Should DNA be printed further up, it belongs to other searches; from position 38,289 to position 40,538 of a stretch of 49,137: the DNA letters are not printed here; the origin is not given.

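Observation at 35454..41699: Co-directional cluster of a TlpA-like reductase, a T9SS multiheme cytochrome and a T9SS FG-GAP/UnbV propeller: a candidate surface redox module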

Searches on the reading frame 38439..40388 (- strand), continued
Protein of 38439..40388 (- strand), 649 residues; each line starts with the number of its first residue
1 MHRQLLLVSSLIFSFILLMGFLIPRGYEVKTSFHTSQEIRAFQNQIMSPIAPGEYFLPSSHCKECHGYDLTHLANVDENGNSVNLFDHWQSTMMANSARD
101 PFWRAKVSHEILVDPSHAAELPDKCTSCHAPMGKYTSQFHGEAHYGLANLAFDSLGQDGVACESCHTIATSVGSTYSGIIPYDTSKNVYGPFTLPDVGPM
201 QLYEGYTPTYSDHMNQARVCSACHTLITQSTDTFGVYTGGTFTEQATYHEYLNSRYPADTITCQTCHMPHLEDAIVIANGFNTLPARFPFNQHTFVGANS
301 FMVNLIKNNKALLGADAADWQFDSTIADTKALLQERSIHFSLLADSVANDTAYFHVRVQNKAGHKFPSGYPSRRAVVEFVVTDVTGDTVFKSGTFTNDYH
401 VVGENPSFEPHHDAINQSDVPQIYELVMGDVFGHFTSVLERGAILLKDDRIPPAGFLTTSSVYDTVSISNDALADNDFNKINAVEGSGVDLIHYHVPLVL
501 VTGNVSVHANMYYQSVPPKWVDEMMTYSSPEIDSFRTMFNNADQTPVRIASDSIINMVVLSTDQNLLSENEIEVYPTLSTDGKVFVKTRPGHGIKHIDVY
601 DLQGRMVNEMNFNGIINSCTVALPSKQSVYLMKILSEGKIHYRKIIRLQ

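Call 27: search_solved_structures(query=window:38439-40388:-, max_evalue=10, show_alignments=5)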
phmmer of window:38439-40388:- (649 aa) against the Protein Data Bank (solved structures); distinct sequences matched with E-value up to 10: 0.

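Call 28: find_encoding_contigs(protein=P0002, flank=6000, max_places=4)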
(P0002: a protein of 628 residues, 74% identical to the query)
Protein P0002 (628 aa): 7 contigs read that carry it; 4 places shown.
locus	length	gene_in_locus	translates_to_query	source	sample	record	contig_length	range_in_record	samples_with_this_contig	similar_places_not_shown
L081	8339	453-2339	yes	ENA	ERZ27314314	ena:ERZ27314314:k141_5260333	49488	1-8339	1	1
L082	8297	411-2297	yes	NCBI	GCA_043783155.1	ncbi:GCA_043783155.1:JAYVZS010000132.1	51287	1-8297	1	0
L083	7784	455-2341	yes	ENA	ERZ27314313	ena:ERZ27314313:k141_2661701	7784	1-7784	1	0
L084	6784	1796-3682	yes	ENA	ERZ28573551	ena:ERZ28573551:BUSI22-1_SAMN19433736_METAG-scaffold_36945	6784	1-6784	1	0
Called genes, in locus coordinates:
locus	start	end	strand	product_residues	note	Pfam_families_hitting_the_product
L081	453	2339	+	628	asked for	PF22113:Mtrc-MtrF_II-IV_dom (faint)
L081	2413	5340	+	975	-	PF01839:FG-GAP (faint), PF13517:FG-GAP_3, PF07593:UnbV_ASPIC, PF19081:Ig_7, PF18962:Por_Secre_tail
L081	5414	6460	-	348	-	PF01207:Dus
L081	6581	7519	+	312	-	PF02517:Rce1-like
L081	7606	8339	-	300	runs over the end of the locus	-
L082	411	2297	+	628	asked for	PF22113:Mtrc-MtrF_II-IV_dom (faint)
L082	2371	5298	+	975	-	PF01839:FG-GAP (faint), PF13517:FG-GAP_3, PF07593:UnbV_ASPIC, PF19081:Ig_7, PF18962:Por_Secre_tail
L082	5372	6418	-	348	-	PF01207:Dus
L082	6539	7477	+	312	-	PF02517:Rce1-like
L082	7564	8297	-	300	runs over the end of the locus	-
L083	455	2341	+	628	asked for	PF22113:Mtrc-MtrF_II-IV_dom (faint)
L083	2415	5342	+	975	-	PF01839:FG-GAP (faint), PF13517:FG-GAP_3, PF07593:UnbV_ASPIC, PF19081:Ig_7, PF18962:Por_Secre_tail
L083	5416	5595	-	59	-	-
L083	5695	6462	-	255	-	PF01207:Dus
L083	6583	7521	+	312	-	PF02517:Rce1-like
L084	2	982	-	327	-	?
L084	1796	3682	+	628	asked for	PF22113:Mtrc-MtrF_II-IV_dom (faint)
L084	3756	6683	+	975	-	PF01839:FG-GAP (faint), PF13517:FG-GAP_3, PF07593:UnbV_ASPIC, PF19081:Ig_7, PF18962:Por_Secre_tail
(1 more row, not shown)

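Call 29: find_encoding_contigs(protein=P0005, flank=6000, max_places=3)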
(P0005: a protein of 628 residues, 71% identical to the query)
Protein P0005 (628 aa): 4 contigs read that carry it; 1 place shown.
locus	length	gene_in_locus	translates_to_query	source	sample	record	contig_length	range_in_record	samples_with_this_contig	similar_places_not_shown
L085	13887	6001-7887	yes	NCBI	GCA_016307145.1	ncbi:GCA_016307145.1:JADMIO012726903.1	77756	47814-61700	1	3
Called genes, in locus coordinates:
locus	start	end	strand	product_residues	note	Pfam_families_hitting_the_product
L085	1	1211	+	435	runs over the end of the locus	PF02163:Peptidase_M50, PF00595:PDZ (weak), PF13180:PDZ_2, PF17820:PDZ_6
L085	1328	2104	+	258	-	-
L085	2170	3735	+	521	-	PF00171:Aldedh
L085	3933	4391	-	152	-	PF09917:DUF2147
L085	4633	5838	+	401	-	PF00578:AhpC-TSA, PF08534:Redoxin, PF13905:Thioredoxin_8 (weak)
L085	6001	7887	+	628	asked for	-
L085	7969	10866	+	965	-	PF01839:FG-GAP (faint), PF13517:FG-GAP_3, PF07593:UnbV_ASPIC, PF19081:Ig_7, PF18962:Por_Secre_tail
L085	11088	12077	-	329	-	PF01207:Dus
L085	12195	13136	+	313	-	PF02517:Rce1-like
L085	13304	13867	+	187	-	PF01797:Y1_Tnp (weak)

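Call 33: search_solved_structures(query=A1, max_evalue=10, show_alignments=5)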
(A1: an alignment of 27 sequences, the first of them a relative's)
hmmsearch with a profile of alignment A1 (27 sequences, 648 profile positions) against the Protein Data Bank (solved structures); distinct sequences matched with E-value up to 10: 7.
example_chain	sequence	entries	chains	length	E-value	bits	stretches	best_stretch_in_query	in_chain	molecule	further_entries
5ze8_A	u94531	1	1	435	1.7e-06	29.7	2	86-188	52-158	cytochrome c552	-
8glk_D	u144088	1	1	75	0.0077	17.6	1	573-646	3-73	Endonuclease I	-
9whd_A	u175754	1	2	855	0.055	14.8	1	565-647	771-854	GH167 glycoside hydrolase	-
5hfs_A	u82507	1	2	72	0.49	11.6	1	597-646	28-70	Gingipain R2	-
9wt8_A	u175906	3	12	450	0.72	11.1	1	309-392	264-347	Cytochrome c,Multiheme cytochrome c selenoprotein (MccSep)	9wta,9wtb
9wt9_A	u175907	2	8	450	1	10.6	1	309-392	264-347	Cytochrome c,Multiheme cytochrome c selenoprotein mutant (MccSep U325A) | Cytochrome c,Multiheme cytochrome c selenoprotein (MccSep)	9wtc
2rf7_A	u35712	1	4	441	1.3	10.2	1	245-275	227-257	Cytochrome c-552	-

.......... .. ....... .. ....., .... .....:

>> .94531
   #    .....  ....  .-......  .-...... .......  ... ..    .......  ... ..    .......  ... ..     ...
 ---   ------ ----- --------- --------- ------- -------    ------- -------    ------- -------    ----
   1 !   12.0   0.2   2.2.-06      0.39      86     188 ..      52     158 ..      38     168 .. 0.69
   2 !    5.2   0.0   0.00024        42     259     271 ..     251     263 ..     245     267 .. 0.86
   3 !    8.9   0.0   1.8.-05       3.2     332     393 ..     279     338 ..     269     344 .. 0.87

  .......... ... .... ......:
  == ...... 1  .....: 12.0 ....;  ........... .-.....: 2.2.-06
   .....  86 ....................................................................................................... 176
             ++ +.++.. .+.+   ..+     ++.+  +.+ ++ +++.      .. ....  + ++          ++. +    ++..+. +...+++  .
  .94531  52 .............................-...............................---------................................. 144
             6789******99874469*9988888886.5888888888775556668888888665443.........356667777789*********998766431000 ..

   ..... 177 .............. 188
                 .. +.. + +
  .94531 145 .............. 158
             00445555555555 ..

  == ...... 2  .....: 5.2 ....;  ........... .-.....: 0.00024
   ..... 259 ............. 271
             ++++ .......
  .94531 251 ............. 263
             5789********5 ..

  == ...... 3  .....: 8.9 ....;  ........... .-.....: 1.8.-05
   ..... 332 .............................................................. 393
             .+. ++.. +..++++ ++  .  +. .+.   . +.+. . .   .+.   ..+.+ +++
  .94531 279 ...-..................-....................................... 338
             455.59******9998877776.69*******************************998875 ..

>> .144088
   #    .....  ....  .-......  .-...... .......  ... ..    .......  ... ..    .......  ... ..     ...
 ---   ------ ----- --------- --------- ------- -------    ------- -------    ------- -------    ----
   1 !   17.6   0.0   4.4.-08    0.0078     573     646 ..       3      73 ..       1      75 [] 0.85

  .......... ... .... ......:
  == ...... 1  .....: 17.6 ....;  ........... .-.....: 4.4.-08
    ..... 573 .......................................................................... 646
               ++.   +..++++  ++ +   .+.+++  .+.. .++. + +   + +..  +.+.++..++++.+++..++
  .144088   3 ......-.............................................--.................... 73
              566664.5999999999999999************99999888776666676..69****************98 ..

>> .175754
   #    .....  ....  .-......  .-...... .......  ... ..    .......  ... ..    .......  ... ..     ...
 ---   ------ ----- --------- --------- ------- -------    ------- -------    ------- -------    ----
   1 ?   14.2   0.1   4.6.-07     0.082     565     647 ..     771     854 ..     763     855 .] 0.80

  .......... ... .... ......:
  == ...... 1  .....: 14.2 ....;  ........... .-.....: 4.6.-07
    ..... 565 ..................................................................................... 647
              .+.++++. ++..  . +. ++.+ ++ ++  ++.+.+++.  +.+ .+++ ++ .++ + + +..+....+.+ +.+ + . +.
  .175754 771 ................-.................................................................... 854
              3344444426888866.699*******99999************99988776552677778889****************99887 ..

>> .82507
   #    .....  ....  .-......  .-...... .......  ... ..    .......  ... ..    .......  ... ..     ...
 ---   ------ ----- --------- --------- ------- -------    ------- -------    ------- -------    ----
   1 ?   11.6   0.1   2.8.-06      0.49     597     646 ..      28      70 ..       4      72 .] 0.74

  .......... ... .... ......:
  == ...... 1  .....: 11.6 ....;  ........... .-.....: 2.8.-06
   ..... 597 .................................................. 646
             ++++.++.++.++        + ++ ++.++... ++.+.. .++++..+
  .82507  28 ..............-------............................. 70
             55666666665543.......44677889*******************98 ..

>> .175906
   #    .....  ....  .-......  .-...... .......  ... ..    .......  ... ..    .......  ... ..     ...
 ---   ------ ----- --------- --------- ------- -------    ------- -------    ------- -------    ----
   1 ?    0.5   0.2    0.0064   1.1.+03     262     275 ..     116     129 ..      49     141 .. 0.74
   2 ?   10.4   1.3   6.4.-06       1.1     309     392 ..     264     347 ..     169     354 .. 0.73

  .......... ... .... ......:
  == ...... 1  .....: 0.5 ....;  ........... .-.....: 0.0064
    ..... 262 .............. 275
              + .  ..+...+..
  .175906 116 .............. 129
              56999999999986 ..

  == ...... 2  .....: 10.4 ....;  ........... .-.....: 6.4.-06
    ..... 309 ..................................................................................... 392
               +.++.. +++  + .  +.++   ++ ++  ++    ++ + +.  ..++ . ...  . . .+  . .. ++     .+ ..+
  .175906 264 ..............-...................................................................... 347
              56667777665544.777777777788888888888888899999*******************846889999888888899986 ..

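Call 37: find_encoding_contigs(protein=P0004, flank=5000, max_places=1)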
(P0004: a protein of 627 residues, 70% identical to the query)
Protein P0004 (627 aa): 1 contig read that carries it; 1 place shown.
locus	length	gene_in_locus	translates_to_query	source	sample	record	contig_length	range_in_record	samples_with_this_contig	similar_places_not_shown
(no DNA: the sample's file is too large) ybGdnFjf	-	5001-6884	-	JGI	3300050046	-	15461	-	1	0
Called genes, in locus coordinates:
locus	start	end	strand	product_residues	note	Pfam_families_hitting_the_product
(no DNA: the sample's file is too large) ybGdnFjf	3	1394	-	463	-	PF18962:Por_Secre_tail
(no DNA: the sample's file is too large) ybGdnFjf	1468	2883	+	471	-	PF13489:Methyltransf_23, PF08241:Methyltransf_11, PF08242:Methyltransf_12, PF13649:Methyltransf_25, PF13847:Methyltransf_31, PF00535:Glycos_transf_2, PF10111:Glyco_tranf_2_2, PF13641:Glyco_tranf_2_3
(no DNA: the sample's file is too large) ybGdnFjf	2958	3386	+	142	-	PF13366:PDDEXK_3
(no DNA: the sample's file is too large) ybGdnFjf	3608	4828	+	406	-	PF08534:Redoxin, PF00578:AhpC-TSA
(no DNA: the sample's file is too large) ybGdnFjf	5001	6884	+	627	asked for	PF14522:Cytochrome_C7 (faint), PF22113:Mtrc-MtrF_II-IV_dom (faint), PF14537:Cytochrom_c3_2 (faint)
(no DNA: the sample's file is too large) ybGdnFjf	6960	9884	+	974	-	PF01839:FG-GAP (faint), PF13517:FG-GAP_3, PF07593:UnbV_ASPIC, PF19081:Ig_7, PF18962:Por_Secre_tail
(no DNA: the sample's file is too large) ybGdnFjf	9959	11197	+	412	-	-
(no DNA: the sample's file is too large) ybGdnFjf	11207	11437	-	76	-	?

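Call 38: find_encoding_contigs(protein=P0035, flank=5000, max_places=1)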
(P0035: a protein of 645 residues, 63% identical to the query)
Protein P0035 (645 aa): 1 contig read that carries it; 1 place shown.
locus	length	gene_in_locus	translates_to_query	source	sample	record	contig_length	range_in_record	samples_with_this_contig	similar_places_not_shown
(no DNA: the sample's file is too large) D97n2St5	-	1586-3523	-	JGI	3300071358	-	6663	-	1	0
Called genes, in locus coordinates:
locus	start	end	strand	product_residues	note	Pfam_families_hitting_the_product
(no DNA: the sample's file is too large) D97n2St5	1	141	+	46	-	?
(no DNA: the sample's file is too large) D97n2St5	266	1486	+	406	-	PF00578:AhpC-TSA, PF08534:Redoxin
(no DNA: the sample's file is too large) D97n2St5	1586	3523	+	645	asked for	PF14522:Cytochrome_C7 (faint), PF22113:Mtrc-MtrF_II-IV_dom (faint), PF18962:Por_Secre_tail (faint)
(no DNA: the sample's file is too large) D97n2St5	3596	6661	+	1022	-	?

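Call 39: find_encoding_contigs(protein=P0014, flank=5000, max_places=1)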
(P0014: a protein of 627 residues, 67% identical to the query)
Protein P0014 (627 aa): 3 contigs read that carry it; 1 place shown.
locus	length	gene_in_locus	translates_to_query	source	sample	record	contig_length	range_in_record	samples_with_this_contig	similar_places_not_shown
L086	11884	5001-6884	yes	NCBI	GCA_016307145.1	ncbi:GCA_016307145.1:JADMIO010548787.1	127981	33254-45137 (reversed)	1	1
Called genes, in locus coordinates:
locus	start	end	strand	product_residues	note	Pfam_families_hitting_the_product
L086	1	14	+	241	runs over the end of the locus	PF01209:Ubie_methyltran, PF00398:RrnaAD (weak), PF02353:CMAS, PF13489:Methyltransf_23, PF13847:Methyltransf_31, PF08241:Methyltransf_11, PF08242:Methyltransf_12, PF13649:Methyltransf_25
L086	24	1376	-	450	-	PF18962:Por_Secre_tail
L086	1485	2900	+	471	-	PF13489:Methyltransf_23, PF08241:Methyltransf_11, PF08242:Methyltransf_12, PF13649:Methyltransf_25, PF13847:Methyltransf_31, PF00535:Glycos_transf_2, PF10111:Glyco_tranf_2_2, PF13641:Glyco_tranf_2_3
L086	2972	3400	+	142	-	PF13366:PDDEXK_3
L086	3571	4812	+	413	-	PF00578:AhpC-TSA, PF08534:Redoxin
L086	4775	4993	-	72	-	-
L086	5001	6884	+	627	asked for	PF14522:Cytochrome_C7 (faint), PF14537:Cytochrom_c3_2 (faint), PF22113:Mtrc-MtrF_II-IV_dom (faint)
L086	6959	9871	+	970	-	PF01839:FG-GAP (faint), PF13517:FG-GAP_3, PF07593:UnbV_ASPIC, PF19081:Ig_7, PF18962:Por_Secre_tail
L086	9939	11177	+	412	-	-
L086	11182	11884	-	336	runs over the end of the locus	PF01207:Dus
